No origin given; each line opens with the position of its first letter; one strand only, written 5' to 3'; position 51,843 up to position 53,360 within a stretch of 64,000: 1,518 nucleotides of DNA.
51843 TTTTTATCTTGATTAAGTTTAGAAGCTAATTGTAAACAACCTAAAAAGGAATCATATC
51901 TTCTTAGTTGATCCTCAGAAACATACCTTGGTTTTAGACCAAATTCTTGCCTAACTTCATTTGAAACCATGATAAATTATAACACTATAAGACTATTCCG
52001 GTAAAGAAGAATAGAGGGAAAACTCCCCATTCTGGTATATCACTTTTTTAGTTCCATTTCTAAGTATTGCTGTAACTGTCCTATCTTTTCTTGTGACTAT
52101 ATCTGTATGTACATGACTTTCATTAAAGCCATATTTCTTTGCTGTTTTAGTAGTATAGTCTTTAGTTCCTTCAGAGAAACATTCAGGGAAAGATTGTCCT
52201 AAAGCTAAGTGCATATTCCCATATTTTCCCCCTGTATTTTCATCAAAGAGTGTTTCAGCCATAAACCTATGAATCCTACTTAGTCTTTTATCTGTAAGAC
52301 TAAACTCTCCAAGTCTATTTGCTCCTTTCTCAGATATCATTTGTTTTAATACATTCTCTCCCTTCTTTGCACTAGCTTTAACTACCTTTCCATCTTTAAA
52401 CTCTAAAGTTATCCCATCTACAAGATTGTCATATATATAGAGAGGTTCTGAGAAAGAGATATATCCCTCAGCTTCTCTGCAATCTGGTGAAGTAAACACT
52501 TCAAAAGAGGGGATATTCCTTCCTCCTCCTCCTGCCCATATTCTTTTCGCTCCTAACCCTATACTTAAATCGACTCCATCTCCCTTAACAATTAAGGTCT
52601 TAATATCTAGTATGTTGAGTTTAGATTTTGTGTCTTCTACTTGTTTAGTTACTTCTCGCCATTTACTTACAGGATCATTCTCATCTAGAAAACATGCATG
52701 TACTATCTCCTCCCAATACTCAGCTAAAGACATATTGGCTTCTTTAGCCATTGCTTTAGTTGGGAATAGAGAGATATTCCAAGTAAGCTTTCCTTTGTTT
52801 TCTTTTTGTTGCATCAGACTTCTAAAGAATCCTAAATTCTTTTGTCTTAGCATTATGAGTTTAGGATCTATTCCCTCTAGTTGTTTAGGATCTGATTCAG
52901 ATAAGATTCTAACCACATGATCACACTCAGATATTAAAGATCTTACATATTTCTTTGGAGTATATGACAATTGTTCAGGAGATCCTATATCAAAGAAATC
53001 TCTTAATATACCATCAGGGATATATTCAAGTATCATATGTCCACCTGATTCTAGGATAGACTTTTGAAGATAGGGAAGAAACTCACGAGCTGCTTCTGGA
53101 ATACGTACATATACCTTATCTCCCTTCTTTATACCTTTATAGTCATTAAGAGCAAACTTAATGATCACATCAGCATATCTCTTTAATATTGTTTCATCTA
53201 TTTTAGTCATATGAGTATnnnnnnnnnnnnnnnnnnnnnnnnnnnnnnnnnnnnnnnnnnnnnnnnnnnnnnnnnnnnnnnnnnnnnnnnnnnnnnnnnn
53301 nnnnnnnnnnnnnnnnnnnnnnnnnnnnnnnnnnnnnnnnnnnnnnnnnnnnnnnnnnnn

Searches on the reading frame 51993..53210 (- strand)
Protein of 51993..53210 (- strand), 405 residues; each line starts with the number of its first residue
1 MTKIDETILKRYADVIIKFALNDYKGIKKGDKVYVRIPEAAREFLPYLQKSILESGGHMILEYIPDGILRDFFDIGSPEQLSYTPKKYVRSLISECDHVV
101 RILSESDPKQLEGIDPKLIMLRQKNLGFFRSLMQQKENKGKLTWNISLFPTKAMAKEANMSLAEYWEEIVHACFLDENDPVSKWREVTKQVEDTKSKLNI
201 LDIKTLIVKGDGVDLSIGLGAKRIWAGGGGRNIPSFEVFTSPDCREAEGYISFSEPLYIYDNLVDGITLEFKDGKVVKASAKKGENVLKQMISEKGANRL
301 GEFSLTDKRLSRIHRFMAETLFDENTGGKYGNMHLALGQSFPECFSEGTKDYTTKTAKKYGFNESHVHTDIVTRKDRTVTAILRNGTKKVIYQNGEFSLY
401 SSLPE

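Call 72: search_protein_families(library=pfam, proteins=[window:51993-53210:-], max_evalue=0.0001)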
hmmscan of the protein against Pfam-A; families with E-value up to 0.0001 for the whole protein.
window:51993-53210:- (405 aa): 1 family
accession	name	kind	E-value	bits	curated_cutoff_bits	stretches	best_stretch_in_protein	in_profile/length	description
PF02073.20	Peptidase_M29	-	4.6e-105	352.2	27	1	7-397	3-406/406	Thermophilic metalloprotease (M29)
